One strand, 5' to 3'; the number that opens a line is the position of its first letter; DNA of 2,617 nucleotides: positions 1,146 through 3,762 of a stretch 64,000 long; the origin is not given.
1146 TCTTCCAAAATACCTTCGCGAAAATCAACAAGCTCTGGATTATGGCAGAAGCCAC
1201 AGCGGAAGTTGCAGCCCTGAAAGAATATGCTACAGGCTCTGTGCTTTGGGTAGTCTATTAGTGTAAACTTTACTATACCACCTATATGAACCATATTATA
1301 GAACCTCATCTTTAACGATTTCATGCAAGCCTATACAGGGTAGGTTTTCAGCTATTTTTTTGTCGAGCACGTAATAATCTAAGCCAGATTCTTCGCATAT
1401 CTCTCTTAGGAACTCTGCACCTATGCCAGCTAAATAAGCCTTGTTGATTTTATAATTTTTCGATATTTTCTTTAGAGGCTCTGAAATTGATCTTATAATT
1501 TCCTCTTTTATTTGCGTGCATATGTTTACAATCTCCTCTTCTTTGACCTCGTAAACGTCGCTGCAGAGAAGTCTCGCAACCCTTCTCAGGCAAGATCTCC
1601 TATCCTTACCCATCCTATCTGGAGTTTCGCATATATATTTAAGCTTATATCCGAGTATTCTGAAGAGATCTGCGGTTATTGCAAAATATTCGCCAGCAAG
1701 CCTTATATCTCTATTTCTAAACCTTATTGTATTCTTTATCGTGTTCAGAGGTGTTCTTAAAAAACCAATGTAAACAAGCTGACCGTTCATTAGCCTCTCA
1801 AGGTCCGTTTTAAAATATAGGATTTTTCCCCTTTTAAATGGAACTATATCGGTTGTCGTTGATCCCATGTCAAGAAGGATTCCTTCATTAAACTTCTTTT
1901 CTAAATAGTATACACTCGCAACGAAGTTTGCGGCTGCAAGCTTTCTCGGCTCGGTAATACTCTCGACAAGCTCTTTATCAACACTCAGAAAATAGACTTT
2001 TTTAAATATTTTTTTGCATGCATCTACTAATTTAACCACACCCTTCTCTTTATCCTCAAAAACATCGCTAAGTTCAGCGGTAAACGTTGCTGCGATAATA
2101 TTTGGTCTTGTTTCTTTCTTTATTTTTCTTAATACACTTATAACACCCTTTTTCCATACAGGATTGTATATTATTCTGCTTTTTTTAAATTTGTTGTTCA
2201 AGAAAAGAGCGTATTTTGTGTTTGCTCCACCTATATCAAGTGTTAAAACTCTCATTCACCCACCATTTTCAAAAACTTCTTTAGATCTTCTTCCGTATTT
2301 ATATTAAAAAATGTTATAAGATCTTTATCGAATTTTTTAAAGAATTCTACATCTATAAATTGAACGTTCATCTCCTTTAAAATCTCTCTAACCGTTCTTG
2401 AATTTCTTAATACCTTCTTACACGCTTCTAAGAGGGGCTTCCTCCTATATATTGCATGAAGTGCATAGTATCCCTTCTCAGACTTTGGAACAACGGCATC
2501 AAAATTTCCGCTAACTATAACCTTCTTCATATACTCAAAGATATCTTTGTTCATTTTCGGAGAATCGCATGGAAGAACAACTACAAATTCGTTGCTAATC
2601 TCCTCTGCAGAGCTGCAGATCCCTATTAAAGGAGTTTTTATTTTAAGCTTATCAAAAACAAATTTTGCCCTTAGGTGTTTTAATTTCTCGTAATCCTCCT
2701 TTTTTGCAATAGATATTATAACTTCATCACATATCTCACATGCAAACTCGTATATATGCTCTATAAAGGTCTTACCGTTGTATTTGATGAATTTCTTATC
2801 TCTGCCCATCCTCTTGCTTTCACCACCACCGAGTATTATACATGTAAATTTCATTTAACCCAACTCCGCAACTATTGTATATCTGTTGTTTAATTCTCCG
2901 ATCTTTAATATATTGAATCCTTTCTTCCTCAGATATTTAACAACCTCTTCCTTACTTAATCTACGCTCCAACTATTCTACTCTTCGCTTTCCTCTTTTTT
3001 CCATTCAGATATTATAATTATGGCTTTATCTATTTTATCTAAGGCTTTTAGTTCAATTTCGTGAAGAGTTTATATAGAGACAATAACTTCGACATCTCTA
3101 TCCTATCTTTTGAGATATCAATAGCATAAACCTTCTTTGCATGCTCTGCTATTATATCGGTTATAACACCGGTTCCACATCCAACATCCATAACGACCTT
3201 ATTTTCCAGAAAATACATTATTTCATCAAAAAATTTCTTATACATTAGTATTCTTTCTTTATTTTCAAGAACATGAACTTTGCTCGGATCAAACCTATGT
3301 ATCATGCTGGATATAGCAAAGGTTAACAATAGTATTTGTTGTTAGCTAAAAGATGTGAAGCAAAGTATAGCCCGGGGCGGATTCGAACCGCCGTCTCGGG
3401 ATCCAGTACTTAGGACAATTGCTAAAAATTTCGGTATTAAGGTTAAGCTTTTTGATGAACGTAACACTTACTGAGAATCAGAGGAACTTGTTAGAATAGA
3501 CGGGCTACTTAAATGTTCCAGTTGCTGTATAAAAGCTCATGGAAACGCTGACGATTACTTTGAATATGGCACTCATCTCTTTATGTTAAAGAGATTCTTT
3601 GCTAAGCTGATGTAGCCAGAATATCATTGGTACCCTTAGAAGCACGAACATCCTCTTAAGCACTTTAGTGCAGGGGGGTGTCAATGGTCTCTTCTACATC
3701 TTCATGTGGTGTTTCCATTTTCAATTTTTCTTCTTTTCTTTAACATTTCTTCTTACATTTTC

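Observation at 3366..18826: A 15.4-kb genomic island bounded by a 41-nt direct repeat of the tRNA-Gln 3' end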

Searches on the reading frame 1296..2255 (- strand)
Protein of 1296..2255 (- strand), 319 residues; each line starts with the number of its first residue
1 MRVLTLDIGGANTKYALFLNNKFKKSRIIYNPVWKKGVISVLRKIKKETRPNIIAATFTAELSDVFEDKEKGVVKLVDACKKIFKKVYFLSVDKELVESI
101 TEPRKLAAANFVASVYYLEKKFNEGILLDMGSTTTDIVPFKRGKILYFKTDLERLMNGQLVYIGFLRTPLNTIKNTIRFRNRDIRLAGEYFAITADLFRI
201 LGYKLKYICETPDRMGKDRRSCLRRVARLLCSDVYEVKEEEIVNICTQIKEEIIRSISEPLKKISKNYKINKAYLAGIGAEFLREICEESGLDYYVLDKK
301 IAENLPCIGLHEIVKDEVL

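Call 7: search_protein_families(library=pfam, proteins=[window:1296-2255:-], max_evalue=0.01)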
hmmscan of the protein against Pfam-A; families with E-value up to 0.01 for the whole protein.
window:1296-2255:- (319 aa): 4 families
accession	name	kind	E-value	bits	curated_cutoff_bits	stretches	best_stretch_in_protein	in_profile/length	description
PF01968.24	Hydantoinase_A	-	1.9e-21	77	22.9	1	55-296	4-269/291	Hydantoinase/oxoprolinase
PF14450.12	FtsA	-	0.00014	22.7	31.8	0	126-149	1-24/127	Cell division protein FtsA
PF21522.3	MreB-like_C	-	0.0066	17.5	27.8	0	234-285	66-119/123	Archaeal actin homologue MreB-like, C-terminal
PF08558.16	TRF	-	0.0092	16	25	0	23-82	120-178/239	Telomere repeat binding factor (TRF)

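Call 42: find_related_loci(query=window:1296-2255:-, collection=metagenome_contigs, flank=10000)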
Query window:1296-2255:- (319 aa) in metagenome_contigs; peptide patterns used: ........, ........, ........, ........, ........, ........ (x = any residue, [..] = any of these).
506 stretches matched a pattern, but none encodes a relative of the query by tblastn (E <= 1e-3).
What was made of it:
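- Tried and rejected: Metagenome scan with the hydantoinase-like flank protein: nothing (call 42).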

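Call 43: find_homologous_proteins(query=window:1296-2255:-, max_evalue=1e-20)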
Query window:1296-2255:- (319 aa): 1621 proteins with E <= 1e-20 among 5975 candidates; the best 120 are listed.
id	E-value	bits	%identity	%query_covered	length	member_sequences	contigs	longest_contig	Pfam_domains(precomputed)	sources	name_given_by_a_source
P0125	3.3e-202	688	99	100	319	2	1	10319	PF01968.25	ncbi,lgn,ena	-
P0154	5.6e-171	586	81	100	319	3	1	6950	PF01968.25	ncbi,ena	-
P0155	6.0e-148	510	70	100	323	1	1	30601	PF01968.25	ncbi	-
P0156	1.1e-94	335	52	99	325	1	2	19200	PF01968.25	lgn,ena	-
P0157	7.6e-94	333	50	100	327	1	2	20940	PF01968.25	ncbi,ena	-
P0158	4.2e-90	320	49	99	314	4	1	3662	PF01968.25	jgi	-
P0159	1.7e-89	318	51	99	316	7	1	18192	PF01968.25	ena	-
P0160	3.2e-89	317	50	100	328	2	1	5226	PF01968.25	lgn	-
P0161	5.6e-89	317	49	100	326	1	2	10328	PF01968.25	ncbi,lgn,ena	-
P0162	1.3e-88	315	49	99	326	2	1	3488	PF01968.25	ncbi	-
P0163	7.8e-88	313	48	99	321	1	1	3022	PF01968.25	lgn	-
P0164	1.2e-87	312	51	99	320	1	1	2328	PF01968.25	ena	-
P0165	4.7e-86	307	47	100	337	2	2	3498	PF01968.25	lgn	-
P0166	1.1e-85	306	49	99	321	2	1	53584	PF01968.25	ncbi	ncbi:hydantoinase/oxoprolinase family protein [Candidatus Pyrohabitans sp.]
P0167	1.3e-85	306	49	99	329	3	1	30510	PF01968.25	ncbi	ncbi:MAG: hydantoinase/oxoprolinase family protein [Methanobacteriota archaeon]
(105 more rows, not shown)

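Call 44: find_encoding_contigs(protein=P0154, flank=10000, max_places=6)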
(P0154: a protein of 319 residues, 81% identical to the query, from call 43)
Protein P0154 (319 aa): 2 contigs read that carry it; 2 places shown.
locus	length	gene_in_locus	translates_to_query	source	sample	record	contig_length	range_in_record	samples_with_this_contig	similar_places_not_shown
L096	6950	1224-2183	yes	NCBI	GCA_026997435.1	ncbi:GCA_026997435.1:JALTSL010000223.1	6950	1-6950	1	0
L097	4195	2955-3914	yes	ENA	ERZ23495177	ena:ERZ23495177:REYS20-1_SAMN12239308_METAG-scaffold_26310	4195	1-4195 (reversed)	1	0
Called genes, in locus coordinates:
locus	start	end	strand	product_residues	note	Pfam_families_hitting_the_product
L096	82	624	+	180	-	PF01209:Ubie_methyltran (weak), PF00398:RrnaAD, PF05175:MTS, PF01728:FtsJ, PF13847:Methyltransf_31, PF08241:Methyltransf_11, PF08242:Methyltransf_12, PF13649:Methyltransf_25, +3 more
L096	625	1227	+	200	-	PF12804:NTP_transf_3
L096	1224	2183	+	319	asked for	PF01968:Hydantoinase_A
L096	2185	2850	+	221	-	PF13353:Fer4_12, PF04055:Radical_SAM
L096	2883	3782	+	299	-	PF11563:Protoglobin, PF06146:PsiE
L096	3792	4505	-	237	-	-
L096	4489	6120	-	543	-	PF00115:COX1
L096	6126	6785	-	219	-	-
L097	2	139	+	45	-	?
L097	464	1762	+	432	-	PF18195:GatD_N, PF00710:Asparaginase, PF17763:Asparaginase_C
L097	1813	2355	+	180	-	PF01209:Ubie_methyltran (weak), PF00398:RrnaAD, PF05175:MTS, PF01728:FtsJ, PF13847:Methyltransf_31, PF08241:Methyltransf_11, PF08242:Methyltransf_12, PF13649:Methyltransf_25, +3 more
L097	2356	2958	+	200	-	PF12804:NTP_transf_3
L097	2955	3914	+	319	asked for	PF01968:Hydantoinase_A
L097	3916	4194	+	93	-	?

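Call 45: find_encoding_contigs(protein=P0155, flank=10000, max_places=4)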
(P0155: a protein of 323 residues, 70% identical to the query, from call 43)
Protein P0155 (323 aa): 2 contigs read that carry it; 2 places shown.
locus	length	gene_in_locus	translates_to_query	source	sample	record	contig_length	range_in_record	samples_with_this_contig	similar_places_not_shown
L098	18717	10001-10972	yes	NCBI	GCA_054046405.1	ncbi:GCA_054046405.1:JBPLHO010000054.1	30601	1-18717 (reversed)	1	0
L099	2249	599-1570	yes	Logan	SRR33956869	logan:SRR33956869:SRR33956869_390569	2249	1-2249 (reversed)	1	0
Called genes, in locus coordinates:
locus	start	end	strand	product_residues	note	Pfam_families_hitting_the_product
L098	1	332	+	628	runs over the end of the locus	PF00493:MCM (faint), PF20030:bpMoxR (faint), PF01078:Mg_chelatase, PF13401:AAA_22 (faint), PF00158:Sigma54_activat, PF20436:LonB_AAA-LID, PF05362:Lon_C, PF13541:ChlI, +3 more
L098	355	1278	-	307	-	PF04032:Rpr2, PF06557:DUF1122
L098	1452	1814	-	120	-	PF01850:PIN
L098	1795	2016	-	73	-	-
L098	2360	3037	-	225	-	PF03587:EMG1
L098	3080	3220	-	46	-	-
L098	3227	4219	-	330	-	PF01866:Diphthamide_syn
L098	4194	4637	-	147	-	PF00571:CBS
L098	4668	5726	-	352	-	PF02885:Glycos_trans_3N, PF00591:Glycos_transf_3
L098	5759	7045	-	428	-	PF02350:Epimerase_2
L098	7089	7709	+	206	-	PF13238:AAA_18, PF01202:SKI (faint), PF13207:AAA_17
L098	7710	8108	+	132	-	PF01980:TrmO_N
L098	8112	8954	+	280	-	PF01435:Peptidase_M48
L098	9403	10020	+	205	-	PF12804:NTP_transf_3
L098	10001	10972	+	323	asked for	PF01968:Hydantoinase_A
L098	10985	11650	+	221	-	PF13353:Fer4_12, PF04055:Radical_SAM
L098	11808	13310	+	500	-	PF00682:HMGL-like, PF22617:HCS_D2, PF08502:LeuA_dimer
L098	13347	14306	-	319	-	PF00126:HTH_1, PF03466:LysR_substrate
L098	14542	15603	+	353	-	PF01925:TauE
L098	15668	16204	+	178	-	-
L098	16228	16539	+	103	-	PF01978:TrmB (weak)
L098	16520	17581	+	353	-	-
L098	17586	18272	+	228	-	PF01656:CbiA, PF10609:ParA, PF13614:AAA_31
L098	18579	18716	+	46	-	?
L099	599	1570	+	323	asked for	PF01968:Hydantoinase_A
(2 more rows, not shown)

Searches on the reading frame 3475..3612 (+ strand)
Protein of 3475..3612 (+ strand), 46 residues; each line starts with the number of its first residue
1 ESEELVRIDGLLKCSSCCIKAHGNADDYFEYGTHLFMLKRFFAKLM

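Call 61: search_protein_representatives(protein=window:3475-3612:+)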
Query: 46 residues. Proteins with E-value up to 0.001 (for the whole library): 0; up to 1e-10: 0; up to 1e-30: 0. The best 0 are listed.
